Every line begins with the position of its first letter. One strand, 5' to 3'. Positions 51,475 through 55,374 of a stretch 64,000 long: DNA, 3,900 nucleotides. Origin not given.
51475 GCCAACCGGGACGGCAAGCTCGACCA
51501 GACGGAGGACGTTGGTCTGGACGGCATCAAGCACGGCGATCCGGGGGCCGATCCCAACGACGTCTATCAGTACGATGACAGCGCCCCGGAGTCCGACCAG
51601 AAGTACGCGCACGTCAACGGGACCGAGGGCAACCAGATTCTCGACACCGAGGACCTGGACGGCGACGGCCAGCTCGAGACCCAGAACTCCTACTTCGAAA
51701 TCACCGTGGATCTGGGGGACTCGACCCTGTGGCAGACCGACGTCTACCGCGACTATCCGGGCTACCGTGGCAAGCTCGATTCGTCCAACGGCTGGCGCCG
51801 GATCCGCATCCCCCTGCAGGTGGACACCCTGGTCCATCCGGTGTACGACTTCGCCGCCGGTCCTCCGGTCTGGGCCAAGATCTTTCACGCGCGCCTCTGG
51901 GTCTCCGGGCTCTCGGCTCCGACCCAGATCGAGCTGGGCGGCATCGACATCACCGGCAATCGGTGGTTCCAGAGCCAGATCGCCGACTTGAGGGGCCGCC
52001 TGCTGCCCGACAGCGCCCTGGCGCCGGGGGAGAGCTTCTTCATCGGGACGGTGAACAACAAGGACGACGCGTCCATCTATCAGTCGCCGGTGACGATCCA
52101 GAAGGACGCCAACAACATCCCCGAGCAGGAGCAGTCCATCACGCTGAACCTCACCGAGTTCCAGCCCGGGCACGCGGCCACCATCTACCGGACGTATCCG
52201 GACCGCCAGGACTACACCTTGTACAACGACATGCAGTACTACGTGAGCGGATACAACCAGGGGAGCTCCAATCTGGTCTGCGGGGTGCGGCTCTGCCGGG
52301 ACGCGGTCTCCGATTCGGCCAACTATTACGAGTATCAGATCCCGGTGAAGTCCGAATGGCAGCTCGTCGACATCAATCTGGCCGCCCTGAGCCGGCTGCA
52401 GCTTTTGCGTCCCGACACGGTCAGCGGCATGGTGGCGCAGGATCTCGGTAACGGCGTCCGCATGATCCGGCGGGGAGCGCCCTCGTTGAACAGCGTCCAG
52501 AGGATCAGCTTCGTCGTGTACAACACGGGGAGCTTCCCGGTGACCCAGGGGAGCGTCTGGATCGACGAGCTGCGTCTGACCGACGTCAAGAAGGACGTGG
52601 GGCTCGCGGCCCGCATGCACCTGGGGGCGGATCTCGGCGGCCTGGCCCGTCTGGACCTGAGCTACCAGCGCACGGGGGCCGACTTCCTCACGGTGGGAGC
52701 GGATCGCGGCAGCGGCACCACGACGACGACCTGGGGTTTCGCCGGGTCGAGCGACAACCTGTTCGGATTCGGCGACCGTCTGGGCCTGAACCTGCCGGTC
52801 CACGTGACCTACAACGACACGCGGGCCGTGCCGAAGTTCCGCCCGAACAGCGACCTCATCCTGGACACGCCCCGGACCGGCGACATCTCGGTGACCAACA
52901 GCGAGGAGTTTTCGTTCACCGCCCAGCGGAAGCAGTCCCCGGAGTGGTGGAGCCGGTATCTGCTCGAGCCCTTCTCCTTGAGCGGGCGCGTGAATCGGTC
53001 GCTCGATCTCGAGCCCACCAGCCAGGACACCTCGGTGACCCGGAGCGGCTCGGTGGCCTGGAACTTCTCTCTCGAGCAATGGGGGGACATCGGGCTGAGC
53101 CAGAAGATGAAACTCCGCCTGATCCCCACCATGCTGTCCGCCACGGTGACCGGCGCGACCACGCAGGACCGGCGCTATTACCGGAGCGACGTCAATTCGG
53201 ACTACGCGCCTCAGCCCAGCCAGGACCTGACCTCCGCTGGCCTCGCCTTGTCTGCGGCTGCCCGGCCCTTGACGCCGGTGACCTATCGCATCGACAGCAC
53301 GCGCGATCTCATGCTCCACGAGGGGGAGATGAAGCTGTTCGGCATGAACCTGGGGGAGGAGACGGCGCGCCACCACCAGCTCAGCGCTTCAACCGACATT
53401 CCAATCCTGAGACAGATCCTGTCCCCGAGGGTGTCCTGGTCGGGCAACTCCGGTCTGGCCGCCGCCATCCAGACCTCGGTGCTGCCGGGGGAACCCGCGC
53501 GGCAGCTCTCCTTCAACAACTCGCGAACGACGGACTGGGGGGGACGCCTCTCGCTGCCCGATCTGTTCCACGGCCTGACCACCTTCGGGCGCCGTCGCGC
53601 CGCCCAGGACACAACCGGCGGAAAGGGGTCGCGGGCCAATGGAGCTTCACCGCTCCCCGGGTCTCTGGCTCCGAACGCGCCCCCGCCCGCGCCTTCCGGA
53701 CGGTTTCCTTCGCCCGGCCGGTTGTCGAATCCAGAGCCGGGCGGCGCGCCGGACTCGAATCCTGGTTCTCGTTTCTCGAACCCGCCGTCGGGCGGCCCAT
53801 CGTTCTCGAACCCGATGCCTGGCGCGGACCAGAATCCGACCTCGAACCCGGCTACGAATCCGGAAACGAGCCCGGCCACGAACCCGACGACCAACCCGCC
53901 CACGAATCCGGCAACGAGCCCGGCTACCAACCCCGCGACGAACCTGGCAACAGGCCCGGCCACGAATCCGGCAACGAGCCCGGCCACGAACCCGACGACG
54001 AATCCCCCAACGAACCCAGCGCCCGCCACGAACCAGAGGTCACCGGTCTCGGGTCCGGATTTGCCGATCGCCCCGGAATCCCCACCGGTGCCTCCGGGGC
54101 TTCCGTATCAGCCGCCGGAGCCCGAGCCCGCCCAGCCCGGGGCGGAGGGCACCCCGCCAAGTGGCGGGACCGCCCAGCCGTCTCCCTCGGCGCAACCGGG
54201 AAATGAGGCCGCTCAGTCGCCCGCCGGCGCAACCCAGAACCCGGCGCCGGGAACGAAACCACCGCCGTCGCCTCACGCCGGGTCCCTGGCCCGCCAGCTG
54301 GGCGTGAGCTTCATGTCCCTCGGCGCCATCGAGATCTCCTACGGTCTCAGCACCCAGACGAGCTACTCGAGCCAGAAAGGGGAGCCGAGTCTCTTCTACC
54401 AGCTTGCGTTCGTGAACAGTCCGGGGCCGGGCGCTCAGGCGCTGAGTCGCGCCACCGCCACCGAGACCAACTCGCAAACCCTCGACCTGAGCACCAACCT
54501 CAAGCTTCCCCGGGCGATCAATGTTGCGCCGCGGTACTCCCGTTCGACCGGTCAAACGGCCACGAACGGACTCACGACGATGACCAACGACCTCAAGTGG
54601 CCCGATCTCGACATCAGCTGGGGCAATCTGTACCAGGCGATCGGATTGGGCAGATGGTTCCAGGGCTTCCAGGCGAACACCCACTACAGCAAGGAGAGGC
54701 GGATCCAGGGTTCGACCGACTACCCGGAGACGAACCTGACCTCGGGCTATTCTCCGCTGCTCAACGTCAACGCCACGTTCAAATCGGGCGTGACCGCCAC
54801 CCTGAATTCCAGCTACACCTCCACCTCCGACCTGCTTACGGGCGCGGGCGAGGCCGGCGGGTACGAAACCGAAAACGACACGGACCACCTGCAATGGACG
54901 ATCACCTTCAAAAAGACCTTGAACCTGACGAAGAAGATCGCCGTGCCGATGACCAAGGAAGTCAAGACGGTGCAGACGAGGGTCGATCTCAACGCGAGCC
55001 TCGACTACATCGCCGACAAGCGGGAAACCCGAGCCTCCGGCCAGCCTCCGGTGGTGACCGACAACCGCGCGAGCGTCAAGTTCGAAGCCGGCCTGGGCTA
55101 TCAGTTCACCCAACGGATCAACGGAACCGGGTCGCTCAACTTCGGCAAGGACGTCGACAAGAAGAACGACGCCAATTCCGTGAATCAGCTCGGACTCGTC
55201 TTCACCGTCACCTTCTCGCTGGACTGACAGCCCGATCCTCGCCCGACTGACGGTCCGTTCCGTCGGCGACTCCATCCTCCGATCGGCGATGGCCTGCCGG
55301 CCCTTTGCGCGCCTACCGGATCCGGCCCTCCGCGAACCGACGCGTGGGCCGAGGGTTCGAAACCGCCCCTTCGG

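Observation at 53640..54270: Long Pro/Thr/Asn-rich low-complexity insert with TNPA-type micro-repeats inside the SprA-like protein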

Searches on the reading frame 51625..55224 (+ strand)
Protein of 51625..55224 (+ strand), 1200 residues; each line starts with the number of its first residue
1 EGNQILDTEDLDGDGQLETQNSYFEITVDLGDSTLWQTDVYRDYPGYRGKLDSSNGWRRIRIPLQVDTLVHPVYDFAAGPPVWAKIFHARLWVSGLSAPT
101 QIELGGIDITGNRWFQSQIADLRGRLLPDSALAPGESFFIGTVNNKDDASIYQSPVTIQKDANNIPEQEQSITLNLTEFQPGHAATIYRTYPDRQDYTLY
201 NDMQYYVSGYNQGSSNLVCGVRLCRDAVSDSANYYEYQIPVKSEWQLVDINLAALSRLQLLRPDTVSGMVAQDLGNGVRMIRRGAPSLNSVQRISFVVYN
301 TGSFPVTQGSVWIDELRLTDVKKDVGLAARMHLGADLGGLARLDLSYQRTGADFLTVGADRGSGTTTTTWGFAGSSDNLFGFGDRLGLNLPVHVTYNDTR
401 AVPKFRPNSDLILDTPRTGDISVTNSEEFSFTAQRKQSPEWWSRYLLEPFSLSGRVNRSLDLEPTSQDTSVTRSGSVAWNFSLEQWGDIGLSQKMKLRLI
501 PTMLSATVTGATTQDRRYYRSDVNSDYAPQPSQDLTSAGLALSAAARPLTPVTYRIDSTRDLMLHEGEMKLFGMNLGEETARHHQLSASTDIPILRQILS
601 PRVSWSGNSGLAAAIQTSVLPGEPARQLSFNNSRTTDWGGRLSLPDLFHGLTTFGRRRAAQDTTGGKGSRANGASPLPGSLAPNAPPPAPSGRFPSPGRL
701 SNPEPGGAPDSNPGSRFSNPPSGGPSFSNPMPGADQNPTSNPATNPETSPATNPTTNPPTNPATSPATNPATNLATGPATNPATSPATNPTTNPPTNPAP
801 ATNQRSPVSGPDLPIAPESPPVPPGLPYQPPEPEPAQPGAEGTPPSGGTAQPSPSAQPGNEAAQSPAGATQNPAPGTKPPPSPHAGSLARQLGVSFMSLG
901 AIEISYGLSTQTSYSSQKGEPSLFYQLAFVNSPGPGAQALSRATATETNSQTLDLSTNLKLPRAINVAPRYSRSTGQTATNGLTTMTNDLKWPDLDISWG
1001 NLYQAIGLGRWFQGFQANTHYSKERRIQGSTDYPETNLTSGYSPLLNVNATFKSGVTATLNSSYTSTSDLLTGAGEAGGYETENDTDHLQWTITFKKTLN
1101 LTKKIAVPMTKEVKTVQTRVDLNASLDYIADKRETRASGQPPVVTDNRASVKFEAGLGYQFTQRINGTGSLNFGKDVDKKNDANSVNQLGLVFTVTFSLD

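Call 34: predict_structure(alignment_id=A1)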
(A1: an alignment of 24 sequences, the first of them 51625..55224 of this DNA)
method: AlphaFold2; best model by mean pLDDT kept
length: 1200 residues; sequences in the alignment: 24
mean_pLDDT: 70.1   pTM: 0.47
mean pLDDT of the five models: 70.1, 68.9, 68.5, 66.9, 64.7
residues with pLDDT >= 90: 284; 70-90: 452; 50-70: 178; < 50: 286
segments of 3 or more residues with pLDDT < 50: 1-11, 15-19, 43-45, 110-112, 158-168, 616-621, 656-895
pLDDT, mean of each block of 10 residues (from residue 1): 34 48 75 66 50 70 62 69 64 70 62 75 86 87 66 57 47 88 91 83 89 76 90 92 90 89 83 90 90 93 88 84 78 79 90 73 87 80 66 93 83 81 94 72 57 92 92 90 70 73 87 93 83 86 85 89 79 81 90 65 90 60 70 92 71 48 31 32 31 34 33 31 33 34 32 32 30 28 32 31 31 32 34 33 31 31 29 35 35 55 92 90 91 86 89 92 85 94 89 89 76 85 90 84 78 86 91 63 90 88 66 70 91 87 88 85 73 83 68 65
secondary structure, 60 per line:
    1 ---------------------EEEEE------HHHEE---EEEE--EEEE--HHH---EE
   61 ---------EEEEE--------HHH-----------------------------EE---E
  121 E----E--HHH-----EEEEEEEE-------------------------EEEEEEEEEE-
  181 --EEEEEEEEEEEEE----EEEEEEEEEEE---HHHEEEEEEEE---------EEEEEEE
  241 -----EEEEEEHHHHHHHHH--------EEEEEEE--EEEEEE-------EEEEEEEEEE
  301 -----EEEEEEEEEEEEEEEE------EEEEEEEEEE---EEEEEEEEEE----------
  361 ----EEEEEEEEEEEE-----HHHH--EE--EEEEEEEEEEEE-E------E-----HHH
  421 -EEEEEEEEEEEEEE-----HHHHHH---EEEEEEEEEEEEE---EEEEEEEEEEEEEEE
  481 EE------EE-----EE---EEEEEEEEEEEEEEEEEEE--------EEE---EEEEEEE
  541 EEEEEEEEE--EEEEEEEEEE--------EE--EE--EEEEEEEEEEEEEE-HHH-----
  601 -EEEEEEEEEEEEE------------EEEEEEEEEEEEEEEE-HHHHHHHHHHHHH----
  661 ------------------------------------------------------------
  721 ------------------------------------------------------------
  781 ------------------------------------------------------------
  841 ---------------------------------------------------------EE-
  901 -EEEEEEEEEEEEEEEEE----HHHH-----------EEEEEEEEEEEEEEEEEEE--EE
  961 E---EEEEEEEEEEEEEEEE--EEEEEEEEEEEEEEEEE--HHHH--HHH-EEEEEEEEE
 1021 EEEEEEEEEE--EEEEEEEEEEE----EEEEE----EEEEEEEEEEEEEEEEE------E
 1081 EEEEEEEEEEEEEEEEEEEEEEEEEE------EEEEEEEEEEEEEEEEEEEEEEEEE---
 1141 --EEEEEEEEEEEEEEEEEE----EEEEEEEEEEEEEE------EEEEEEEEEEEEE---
elements in order (helices of 4 or more, strands of 3 or more residues): E22-26 E41-44 E47-50 E70-74 E137-144 E170-179 E183-195 E200-210 E217-224 E234-240 E246-251 H252-260 E269-275 E278-283 E291-300 E306-321 E328-337 E341-350 E365-376 H382-385 E392-403 E422-435 H441-446 E450-462 E466-482 E501-519 E528-530 E534-549 E552-561 E578-591 E602-614 E627-642 H644-656 E902-918 H923-926 E938-956 E959-961 E965-980 E983-999 H1002-1005 E1012-1030 E1033-1043 E1048-1052 E1057-1073 E1080-1106 E1113-1137 E1143-1160 E1165-1178 E1185-1197

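Call 50: fold_search(model_id=the predicted structure, library=pdb)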
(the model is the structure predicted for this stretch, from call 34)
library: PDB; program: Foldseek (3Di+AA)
matches with E <= 10: 669; with E <= 0.001: 9
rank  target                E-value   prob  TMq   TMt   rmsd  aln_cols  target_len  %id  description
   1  8gl8_A                2.3e-30  1.00  0.36  0.20  14.8      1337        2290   10  The Type 9 Secretion System Extended Translocon - SprA-PorV-PPI-RemZ-SkpA-SprE complex (released 2024-01-31)
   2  8gl6_A                7.6e-29  1.00  0.36  0.22  14.7      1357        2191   10  The Type 9 Secretion System in vitro assembled, RemA-CTD substrate bound complex (released 2024-01-31)
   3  6h3i_A                6.9e-26  1.00  0.35  0.21  14.5      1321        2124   10  Structural snapshots of the Type 9 protein translocon (released 2018-11-07)
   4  6h3j_A                1.0e-25  1.00  0.38  0.24  13.5      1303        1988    9  Structural snapshots of the Type 9 protein translocon Plug-complex (released 2018-11-07)
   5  6r2q_B                5.8e-05  1.00  0.26  0.44  20.0      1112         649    7  Structure of the Mtr complex (released 2020-04-22)
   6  1v0a                  3.1e-04  1.00  0.08  0.43  14.0       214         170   14  Family 11 Carbohydrate-Binding Module of cellulosomal cellulase Lic26A-Cel5E of Clostridium thermocellum (released 2005-01-12)
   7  6r3m_A                6.5e-04  1.00  0.10  0.55  11.2       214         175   14  Family 11 Carbohydrate-Binding Module from Clostridium thermocellum in complex with beta-1,3-1,4-mixed-linked tetrasac (released 2020-02-05)
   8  2lro_MODEL_1_A        7.8e-04  1.00  0.10  0.55   9.9       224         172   12  Solution structure, dynamics and binding studies of CtCBM11 (released 2013-02-06)
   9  4bq5_A                9.3e-04  1.00  0.11  0.17   9.6       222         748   13  Structural analysis of an exo-beta-agarase (released 2013-08-14)
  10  4bq3_B                1.0e-03  1.00  0.11  0.17   9.5       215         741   12  Structural analysis of an exo-beta-agarase (released 2013-08-14)
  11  4bq3_D                1.8e-03  1.00  0.10  0.15  10.5       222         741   12  Structural analysis of an exo-beta-agarase (released 2013-08-14)
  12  4bq2_C                2.0e-03  1.00  0.11  0.16   9.6       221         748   13  Structural analysis of an exo-beta-agarase (released 2013-08-14)
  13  8qpg_TA               2.0e-03  1.00  0.09  0.24  18.8       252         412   15  Turret of Haloferax tailed virus 1 (released 2024-10-09)
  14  4bq3_C                2.2e-03  1.00  0.11  0.16  10.2       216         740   13  Structural analysis of an exo-beta-agarase (released 2013-08-14)
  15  6r31_A                2.3e-03  1.00  0.10  0.59   9.3       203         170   13  Family 11 Carbohydrate-Binding Module from Clostridium thermocellum in complex with beta-1,3-1,4-mixed-linked tetrasac (released 2020-02-05)
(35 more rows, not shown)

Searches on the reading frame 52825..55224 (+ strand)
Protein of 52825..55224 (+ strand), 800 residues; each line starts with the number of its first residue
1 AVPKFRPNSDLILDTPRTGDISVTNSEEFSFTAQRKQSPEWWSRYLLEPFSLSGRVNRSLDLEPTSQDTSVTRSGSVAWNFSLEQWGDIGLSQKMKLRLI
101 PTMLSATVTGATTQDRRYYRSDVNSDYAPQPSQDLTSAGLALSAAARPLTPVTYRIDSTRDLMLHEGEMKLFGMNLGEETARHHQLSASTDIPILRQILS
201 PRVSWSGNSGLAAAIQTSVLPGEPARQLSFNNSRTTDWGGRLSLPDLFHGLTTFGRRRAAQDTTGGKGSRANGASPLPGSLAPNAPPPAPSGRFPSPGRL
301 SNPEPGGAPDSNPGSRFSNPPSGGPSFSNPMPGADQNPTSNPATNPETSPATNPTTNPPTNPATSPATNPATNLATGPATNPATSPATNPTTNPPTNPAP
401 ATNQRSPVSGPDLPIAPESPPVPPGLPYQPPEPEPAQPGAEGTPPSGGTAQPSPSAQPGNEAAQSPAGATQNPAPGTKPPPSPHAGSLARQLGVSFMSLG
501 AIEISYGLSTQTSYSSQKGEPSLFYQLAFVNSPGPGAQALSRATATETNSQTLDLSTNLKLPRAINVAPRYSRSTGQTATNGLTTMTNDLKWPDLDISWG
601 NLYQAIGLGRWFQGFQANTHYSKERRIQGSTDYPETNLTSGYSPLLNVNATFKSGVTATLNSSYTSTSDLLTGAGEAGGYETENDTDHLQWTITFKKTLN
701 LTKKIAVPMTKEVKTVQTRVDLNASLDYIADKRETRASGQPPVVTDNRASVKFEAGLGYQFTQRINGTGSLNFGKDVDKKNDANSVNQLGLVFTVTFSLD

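Call 94: search_protein_representatives(protein=window:52825-55224:+)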
Query: 800 residues. Proteins with E-value up to 0.001 (for the whole library): 190; up to 1e-10: 64; up to 1e-30: 20. The best 150 are listed.
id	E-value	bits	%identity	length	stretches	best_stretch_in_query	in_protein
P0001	0.0e+00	1770.5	100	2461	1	1-800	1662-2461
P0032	1.4e-105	371.0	40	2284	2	2-253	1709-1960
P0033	1.0e-94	335.1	39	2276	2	2-256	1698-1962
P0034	6.7e-93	329.1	36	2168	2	2-261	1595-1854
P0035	2.6e-88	314.0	36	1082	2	2-274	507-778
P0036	1.9e-87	311.1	36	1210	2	2-265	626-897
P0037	2.0e-76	274.7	35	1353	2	470-797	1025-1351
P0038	4.4e-72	260.3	33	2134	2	2-314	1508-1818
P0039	9.1e-64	232.8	44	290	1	500-798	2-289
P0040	5.1e-61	223.7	31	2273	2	456-798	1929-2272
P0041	8.0e-56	206.5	30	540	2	474-797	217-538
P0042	8.4e-50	186.6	31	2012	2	457-798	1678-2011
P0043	4.0e-46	174.4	29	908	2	496-797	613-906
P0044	8.1e-46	173.4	29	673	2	488-798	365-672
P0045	7.8e-45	170.2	30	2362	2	489-798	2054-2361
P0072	1.3e-16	76.9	49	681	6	340-401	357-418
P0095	2.1e-10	56.3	52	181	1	328-430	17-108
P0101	8.7e-10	54.3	62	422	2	339-401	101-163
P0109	2.6e-09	52.7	47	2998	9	340-401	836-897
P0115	5.0e-09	51.7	50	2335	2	304-402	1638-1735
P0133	6.0e-07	44.9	44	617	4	318-398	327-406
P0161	2.0e-05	39.8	53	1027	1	344-403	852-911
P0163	2.2e-05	39.7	41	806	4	307-415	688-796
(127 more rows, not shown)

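Call 96: search_protein_families(library=pfam, proteins=[P0115, P0109, P0101, P0095, P0072, P0133, P0161, P0163], max_evalue=0.001)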
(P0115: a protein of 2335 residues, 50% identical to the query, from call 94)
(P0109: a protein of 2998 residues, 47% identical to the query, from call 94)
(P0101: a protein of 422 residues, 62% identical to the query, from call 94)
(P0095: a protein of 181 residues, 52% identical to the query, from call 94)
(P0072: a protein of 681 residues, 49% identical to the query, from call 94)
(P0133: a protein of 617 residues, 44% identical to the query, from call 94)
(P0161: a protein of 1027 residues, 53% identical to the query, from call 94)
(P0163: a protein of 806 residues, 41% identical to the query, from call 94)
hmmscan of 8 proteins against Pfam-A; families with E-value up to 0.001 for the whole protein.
P0115 (2335 aa): 5 families
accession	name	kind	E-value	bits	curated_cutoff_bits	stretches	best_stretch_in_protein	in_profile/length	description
PF24874.1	Piezo_THU9_anchor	-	3.9e-74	249.5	28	1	1755-1991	1-237/238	Piezo, THU9 and anchor domain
PF24871.1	Piezo_TM1-24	-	1.6e-71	242.2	28.8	3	309-420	379-487/682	Piezo TM1-24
PF12166.14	Piezo_cap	-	2.8e-62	211.5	26.9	1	2029-2330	2-298/298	Piezo non-specific cation channel, cap domain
PF15917.11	Piezo_TM25-28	-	3e-48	165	27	1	993-1215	9-233/328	Piezo TM25-28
PF23188.1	THU_Piezo1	-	5.2e-36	123.8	27.2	1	1453-1571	2-120/121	Piezo1-like, transmembrane helical unit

P0109 (2998 aa): 4 families
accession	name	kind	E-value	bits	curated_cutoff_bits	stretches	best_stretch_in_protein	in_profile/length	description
PF18213.6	SUB1_ProdP9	-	9.4e-22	77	25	0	2262-2296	1-35/80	SUB1 protease Prodomain ProdP9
PF21297.3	MID51-like_C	-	2.6e-21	76.8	27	0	477-513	32-68/192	Mitochondrial dynamics protein MID51-like, C-terminal domain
PF14696.12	Glyoxalase_5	-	4.2e-11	43.6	27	0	1950-1966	60-76/139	Hydroxyphenylpyruvate dioxygenase, HPPD, N-terminal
PF06816.18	NOD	-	0.0007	19.4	20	0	494-513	11-30/56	NOTCH protein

P0101 (422 aa): 1 family
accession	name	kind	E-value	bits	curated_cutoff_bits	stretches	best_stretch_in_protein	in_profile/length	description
PF07983.18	X8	-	1e-20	74.5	25.7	1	243-313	1-75/76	X8 domain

P0095 (181 aa): 1 family
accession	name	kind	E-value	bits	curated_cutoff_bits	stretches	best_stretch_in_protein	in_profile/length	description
PF05616.18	Neisseria_TspB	-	6.7e-07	28.6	20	1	22-178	343-513/517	Neisseria meningitidis TspB protein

P0072 (681 aa): 0 families

P0133 (617 aa): 2 families
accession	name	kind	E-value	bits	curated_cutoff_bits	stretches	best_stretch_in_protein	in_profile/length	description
PF04886.17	PT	-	2.2e-38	130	26.2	1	566-600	2-36/36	PT disordered repeat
PF23106.1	EGF_Teneurin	-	8.3e-06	26.2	24.3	1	172-190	4-22/30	Teneurin-like EGF domain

P0161 (1027 aa): 0 families

P0163 (806 aa): 1 family
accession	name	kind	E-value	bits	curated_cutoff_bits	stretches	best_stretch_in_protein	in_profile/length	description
PF04886.17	PT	-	1.3e-29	101.9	26.2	0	747-781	2-36/36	PT disordered repeat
